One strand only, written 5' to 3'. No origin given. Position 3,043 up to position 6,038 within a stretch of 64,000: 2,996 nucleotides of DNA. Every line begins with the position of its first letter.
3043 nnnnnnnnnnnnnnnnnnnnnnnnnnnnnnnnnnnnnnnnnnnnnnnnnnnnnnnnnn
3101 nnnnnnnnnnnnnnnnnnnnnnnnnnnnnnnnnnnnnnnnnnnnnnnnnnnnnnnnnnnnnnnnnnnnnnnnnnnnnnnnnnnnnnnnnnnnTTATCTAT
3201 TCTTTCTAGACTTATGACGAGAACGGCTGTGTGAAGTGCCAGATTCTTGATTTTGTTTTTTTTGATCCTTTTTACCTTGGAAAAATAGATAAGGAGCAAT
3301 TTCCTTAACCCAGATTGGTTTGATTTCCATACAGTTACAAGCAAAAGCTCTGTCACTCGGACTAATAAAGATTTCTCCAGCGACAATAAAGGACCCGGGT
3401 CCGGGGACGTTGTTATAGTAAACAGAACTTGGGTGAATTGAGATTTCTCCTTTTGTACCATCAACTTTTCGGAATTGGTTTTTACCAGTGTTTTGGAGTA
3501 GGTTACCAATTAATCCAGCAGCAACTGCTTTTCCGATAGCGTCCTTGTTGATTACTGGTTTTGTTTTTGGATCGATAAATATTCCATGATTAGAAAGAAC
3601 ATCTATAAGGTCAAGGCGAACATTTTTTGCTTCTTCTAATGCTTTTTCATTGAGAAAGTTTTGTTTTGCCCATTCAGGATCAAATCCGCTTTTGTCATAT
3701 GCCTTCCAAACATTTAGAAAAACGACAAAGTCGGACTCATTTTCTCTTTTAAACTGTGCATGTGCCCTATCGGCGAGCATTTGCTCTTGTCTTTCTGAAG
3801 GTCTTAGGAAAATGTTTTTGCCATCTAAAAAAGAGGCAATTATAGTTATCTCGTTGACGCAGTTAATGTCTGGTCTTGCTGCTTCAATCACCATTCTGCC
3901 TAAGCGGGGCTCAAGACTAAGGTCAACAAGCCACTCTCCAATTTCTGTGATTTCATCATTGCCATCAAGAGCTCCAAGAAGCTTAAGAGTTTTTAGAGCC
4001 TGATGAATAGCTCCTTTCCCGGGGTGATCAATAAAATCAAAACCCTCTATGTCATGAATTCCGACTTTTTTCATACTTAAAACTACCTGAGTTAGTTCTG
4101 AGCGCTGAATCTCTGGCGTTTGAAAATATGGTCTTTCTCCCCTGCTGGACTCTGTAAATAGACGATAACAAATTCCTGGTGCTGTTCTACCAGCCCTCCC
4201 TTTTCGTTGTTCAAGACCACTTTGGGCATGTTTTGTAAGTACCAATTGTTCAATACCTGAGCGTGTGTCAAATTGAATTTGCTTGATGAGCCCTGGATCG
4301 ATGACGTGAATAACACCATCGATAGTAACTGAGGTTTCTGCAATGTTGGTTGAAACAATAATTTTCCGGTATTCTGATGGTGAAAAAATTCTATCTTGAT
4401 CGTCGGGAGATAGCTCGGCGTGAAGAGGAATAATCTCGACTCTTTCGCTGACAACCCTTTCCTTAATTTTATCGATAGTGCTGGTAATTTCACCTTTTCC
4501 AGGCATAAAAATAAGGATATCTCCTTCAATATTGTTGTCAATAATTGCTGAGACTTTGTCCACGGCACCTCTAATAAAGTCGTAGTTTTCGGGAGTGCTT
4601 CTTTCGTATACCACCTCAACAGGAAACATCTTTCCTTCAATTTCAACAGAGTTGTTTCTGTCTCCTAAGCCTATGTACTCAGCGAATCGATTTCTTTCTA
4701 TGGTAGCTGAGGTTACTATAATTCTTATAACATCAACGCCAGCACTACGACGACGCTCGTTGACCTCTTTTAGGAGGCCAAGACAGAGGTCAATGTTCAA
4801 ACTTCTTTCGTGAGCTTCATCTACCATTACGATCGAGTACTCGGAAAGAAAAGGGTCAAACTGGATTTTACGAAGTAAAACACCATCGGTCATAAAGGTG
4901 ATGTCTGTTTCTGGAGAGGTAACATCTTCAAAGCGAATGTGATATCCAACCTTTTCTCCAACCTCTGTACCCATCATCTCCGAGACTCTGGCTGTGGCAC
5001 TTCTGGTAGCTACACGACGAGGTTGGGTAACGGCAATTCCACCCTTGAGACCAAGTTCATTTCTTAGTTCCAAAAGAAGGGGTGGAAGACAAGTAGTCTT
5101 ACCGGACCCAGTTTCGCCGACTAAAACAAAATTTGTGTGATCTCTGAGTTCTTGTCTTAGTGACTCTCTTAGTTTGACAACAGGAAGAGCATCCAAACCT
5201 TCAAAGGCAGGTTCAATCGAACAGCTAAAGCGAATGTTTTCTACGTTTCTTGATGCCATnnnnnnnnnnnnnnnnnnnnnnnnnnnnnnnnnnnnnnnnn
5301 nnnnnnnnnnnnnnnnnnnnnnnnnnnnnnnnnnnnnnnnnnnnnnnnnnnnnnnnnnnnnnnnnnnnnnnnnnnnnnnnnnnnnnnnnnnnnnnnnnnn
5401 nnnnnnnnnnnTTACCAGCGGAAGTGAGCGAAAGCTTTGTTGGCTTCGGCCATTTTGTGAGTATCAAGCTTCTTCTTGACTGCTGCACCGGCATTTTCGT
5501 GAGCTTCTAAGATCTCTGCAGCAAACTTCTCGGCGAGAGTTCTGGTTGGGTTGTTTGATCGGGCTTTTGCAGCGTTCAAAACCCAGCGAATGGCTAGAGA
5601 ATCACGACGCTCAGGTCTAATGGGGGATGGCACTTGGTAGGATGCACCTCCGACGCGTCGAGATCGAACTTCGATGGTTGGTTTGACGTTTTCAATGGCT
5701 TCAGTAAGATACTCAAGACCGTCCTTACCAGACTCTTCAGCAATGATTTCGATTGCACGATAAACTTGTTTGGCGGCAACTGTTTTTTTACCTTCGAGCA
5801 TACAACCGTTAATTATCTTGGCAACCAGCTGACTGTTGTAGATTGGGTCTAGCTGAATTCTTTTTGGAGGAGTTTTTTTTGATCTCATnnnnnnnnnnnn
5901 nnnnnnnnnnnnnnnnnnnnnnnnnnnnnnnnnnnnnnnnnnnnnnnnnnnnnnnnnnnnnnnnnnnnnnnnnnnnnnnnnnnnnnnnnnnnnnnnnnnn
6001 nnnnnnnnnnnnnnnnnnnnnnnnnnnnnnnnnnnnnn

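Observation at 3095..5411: A DEAH/HrpA-like helicase with an RS-like basic tail sits inside the str operon between rpsG and fusA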

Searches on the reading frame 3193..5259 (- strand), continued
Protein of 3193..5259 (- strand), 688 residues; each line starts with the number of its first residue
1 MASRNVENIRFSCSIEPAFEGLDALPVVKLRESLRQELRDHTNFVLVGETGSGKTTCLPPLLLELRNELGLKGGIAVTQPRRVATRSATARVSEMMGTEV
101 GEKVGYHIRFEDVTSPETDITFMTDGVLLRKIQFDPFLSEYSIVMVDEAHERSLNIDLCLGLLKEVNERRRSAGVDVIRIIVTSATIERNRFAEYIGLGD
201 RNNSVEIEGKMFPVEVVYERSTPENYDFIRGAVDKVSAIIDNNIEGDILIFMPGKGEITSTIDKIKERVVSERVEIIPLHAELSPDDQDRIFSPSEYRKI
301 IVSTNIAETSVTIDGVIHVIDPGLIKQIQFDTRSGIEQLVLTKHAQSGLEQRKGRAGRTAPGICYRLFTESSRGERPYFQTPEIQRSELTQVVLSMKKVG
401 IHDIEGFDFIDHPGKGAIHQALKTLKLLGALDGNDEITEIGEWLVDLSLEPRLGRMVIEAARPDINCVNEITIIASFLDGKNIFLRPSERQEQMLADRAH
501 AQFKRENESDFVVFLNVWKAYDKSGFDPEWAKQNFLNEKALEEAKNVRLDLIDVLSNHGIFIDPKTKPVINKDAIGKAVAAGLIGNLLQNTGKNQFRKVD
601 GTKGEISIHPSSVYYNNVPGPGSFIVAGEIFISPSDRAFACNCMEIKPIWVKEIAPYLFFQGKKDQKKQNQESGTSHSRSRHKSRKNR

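Call 64: search_solved_structures(query=L005:6001-7758:+, max_evalue=1e-60)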
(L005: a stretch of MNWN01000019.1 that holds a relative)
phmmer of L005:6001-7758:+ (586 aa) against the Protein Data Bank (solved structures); distinct sequences matched with E-value up to 1e-60: 57.
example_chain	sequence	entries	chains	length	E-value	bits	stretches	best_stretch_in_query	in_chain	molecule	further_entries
5z56_x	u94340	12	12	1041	5e-127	427.8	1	2-585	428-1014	Putative pre-mRNA-splicing factor ATP-dependent RNA helicase DHX16 | Pre-mRNA-splicing factor ATP-dependent RNA helicase DHX16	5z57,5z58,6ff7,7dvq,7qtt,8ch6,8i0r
6hys_A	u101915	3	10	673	8.7e-127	427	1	16-585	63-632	ATP-dependent RNA helicase DHX8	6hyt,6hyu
28zi_A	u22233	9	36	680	9e-127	427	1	16-585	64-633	ATP-dependent RNA helicase DHX8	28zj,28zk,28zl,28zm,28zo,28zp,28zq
28zs_A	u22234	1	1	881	2e-126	425.8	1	16-585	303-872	Glutathione S-transferase class-mu 26 kDa isozyme,ATP-dependent RNA helicase DHX8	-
5xjc_Y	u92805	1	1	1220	4.3e-126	424.7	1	16-585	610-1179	ATP-dependent RNA helicase DHX8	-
6icz_Y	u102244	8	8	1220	4.3e-126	424.7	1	16-585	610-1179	ATP-dependent RNA helicase DHX8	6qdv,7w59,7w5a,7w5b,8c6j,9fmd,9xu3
5mqf_q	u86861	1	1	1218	2.9e-123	415.4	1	16-585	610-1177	ATP-dependent RNA helicase DHX8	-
6i3o_A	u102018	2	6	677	7.2e-123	414.1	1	17-585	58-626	Putative pre-mRNA splicing factor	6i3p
6qic_A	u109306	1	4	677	1.9e-122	412.7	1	17-585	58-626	Putative pre-mRNA splicing factor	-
6zm2_A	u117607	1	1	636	2.2e-119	402.6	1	2-582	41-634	Putative mRNA splicing factor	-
6fa5_A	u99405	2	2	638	2.3e-119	402.6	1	2-582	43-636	Putative mRNA splicing factor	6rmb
6fa9_A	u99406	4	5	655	2.5e-119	402.4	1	2-582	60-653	Putative mRNA splicing factor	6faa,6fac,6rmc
6rm8_A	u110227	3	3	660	2.5e-119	402.4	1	2-582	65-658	Putative mRNA splicing factor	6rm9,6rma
9l5s_z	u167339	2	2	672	1.1e-118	400.3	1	1-585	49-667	RNA helicase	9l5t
9s2f_35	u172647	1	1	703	1.8e-117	396.3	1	1-585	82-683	Probable ATP-dependent RNA helicase DHX35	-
9gft_B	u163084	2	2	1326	5.7e-110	371.5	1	4-584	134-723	ATP-dependent RNA helicase HrpA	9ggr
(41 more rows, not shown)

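Call 66: search_protein_families(library=padloc, proteins=[window:3193-5259:-], max_evalue=0.001)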
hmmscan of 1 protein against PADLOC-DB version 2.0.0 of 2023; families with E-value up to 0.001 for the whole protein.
window:3193-5259:- (688 aa): 0 families

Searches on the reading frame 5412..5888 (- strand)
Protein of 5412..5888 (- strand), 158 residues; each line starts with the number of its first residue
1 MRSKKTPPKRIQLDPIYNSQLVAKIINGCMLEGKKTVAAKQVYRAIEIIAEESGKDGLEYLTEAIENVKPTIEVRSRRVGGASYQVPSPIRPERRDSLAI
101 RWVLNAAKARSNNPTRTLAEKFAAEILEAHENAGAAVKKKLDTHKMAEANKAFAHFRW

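Call 39: find_homologous_proteins(query=window:5412-5888:-, max_evalue=1e-30)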
Query window:5412-5888:- (158 aa): 7835 proteins with E <= 1e-30 among 8000 candidates; the best 120 are listed.
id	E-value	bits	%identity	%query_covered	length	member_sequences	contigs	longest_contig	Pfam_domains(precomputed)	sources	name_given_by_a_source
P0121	1.1e-96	338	100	100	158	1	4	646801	PF00177.28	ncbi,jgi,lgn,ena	jgi:small subunit ribosomal protein S7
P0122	9.8e-96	335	99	100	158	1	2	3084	PF00177.28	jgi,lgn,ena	-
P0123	1.1e-88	313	88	100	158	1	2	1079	PF00177.28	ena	-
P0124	2.0e-88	312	88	100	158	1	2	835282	PF00177.28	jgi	jgi:small subunit ribosomal protein S7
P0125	2.3e-88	311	90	100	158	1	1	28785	PF00177.28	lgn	-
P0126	2.8e-88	311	91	100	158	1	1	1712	PF00177.28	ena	-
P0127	3.5e-88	311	89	100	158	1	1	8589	PF00177.28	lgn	-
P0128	6.6e-88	310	89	100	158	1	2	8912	PF00177.28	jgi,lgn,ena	-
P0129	1.1e-87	309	88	100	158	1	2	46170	PF00177.28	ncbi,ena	-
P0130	2.1e-87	308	89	100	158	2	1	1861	PF00177.28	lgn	-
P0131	4.0e-87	308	88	100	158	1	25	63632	PF00177.28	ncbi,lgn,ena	-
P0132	6.1e-87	307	87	100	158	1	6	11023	PF00177.28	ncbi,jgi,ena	-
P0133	6.7e-87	307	89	100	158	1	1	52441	PF00177.28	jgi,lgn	jgi:small subunit ribosomal protein S7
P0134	1.2e-86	306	85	100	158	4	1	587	PF00177.28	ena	-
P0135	1.9e-86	305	87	100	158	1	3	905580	PF00177.28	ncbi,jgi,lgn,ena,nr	ncbi:MAG TPA: 30S ribosomal protein S7 [Candidatus Woesebacteria bacterium]|nr:30S ribosomal protein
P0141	2.8e-85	302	86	100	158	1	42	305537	PF00177.28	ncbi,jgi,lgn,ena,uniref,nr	ncbi:TPA: 30S ribosomal protein S7 [Candidatus Collierbacteria bacterium]|uniref:Small ribosomal sub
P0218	4.7e-72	259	74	100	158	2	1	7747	PF00177.28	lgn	-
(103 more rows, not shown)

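Call 40: find_encoding_contigs(protein=P0218, flank=6000, max_places=2)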
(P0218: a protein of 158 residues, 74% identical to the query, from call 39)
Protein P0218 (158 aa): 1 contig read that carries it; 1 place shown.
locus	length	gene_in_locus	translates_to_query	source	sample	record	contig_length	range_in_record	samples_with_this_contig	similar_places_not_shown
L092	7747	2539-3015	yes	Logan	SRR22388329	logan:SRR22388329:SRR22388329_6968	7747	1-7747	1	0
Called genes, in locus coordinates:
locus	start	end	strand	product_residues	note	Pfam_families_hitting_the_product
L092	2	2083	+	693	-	?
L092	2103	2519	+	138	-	PF00164:Ribosom_S12_S23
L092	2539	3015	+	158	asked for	PF00177:Ribosomal_S7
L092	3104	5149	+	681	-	PF00270:DEAD, PF00271:Helicase_C, PF21010:HA2_C (weak)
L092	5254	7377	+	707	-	PF00009:GTP_EFTU, PF22042:EF-G_D2, PF03144:GTP_EFTU_D2, PF14492:EFG_III, PF16658:RF3_C (weak), PF03764:EFG_IV, PF00679:EFG_C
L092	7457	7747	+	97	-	?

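Call 41: find_encoding_contigs(protein=P0141, flank=6000, max_places=3)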
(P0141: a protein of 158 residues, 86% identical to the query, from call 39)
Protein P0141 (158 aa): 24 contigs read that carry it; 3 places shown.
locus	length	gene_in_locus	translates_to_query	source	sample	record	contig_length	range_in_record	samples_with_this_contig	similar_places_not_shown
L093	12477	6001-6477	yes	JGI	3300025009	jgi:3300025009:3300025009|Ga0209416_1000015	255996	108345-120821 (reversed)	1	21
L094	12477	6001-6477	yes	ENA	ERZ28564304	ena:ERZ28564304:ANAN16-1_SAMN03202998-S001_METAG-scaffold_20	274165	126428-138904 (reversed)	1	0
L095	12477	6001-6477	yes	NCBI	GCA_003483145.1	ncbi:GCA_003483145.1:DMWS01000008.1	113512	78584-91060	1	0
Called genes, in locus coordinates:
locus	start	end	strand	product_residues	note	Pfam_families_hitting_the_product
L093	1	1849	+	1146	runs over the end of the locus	PF04563:RNA_pol_Rpb2_1, PF04561:RNA_pol_Rpb2_2, PF04565:RNA_pol_Rpb2_3, PF10385:RNA_pol_Rpb2_45, PF00562:RNA_pol_Rpb2_6, PF04560:RNA_pol_Rpb2_7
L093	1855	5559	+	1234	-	PF04997:RNA_pol_Rpb1_1, PF00623:RNA_pol_Rpb1_2, PF04983:RNA_pol_Rpb1_3, PF04998:RNA_pol_Rpb1_5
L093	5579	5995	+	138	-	PF00164:Ribosom_S12_S23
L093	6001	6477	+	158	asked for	PF00177:Ribosomal_S7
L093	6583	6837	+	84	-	-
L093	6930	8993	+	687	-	PF00270:DEAD, PF00271:Helicase_C, PF21010:HA2_C, PF07717:OB_NTP_bind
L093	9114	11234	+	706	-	PF00009:GTP_EFTU, PF22042:EF-G_D2, PF03144:GTP_EFTU_D2, PF14492:EFG_III, PF16658:RF3_C (weak), PF03764:EFG_IV, PF00679:EFG_C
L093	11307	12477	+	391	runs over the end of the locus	PF00009:GTP_EFTU, PF03144:GTP_EFTU_D2, PF03143:GTP_EFTU_D3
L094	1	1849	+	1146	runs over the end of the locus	PF04563:RNA_pol_Rpb2_1, PF04561:RNA_pol_Rpb2_2, PF04565:RNA_pol_Rpb2_3, PF10385:RNA_pol_Rpb2_45, PF00562:RNA_pol_Rpb2_6, PF04560:RNA_pol_Rpb2_7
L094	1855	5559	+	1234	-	PF04997:RNA_pol_Rpb1_1, PF00623:RNA_pol_Rpb1_2, PF04983:RNA_pol_Rpb1_3, PF04998:RNA_pol_Rpb1_5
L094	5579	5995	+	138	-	PF00164:Ribosom_S12_S23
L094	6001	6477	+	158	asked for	PF00177:Ribosomal_S7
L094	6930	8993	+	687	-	PF00270:DEAD, PF00271:Helicase_C, PF21010:HA2_C, PF07717:OB_NTP_bind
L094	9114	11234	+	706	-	PF00009:GTP_EFTU, PF22042:EF-G_D2, PF03144:GTP_EFTU_D2, PF14492:EFG_III, PF16658:RF3_C (weak), PF03764:EFG_IV, PF00679:EFG_C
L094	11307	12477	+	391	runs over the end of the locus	PF00009:GTP_EFTU, PF03144:GTP_EFTU_D2, PF03143:GTP_EFTU_D3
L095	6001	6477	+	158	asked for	PF00177:Ribosomal_S7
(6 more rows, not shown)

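Call 42: find_encoding_contigs(protein=P0131, flank=6000, max_places=3)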
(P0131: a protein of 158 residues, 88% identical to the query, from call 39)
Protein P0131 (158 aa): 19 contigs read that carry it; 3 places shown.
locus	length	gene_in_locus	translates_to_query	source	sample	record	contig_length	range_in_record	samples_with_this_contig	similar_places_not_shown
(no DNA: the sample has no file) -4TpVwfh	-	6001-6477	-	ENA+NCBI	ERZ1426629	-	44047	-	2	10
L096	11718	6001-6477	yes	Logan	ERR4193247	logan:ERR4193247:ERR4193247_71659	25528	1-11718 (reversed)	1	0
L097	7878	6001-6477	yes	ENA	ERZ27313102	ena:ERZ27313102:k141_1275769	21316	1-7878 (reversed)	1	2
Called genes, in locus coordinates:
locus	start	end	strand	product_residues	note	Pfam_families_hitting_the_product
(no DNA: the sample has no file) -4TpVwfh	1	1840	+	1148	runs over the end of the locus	PF04563:RNA_pol_Rpb2_1, PF04561:RNA_pol_Rpb2_2, PF04565:RNA_pol_Rpb2_3, PF10385:RNA_pol_Rpb2_45, PF00562:RNA_pol_Rpb2_6, PF04560:RNA_pol_Rpb2_7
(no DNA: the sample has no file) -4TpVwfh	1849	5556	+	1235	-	PF04997:RNA_pol_Rpb1_1, PF00623:RNA_pol_Rpb1_2, PF04983:RNA_pol_Rpb1_3, PF04998:RNA_pol_Rpb1_5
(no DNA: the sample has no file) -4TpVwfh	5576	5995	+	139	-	PF00164:Ribosom_S12_S23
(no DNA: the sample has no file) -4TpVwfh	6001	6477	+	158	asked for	PF00177:Ribosomal_S7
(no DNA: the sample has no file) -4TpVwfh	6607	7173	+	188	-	-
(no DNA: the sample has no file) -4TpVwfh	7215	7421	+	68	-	-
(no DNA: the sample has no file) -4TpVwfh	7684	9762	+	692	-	PF00270:DEAD, PF00271:Helicase_C, PF04408:WHD_HA2, PF21010:HA2_C, PF07717:OB_NTP_bind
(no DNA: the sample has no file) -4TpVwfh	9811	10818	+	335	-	-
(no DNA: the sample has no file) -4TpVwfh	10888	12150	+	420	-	-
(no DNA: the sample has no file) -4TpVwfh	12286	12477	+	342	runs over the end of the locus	PF16158:N_BRCA1_IG (weak)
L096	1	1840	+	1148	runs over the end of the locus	PF04563:RNA_pol_Rpb2_1, PF04561:RNA_pol_Rpb2_2, PF04565:RNA_pol_Rpb2_3, PF10385:RNA_pol_Rpb2_45, PF00562:RNA_pol_Rpb2_6, PF04560:RNA_pol_Rpb2_7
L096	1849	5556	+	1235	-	PF04997:RNA_pol_Rpb1_1, PF00623:RNA_pol_Rpb1_2, PF04983:RNA_pol_Rpb1_3, PF04998:RNA_pol_Rpb1_5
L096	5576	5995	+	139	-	PF00164:Ribosom_S12_S23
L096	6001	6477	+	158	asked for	PF00177:Ribosomal_S7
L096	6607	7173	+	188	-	-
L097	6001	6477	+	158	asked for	PF00177:Ribosomal_S7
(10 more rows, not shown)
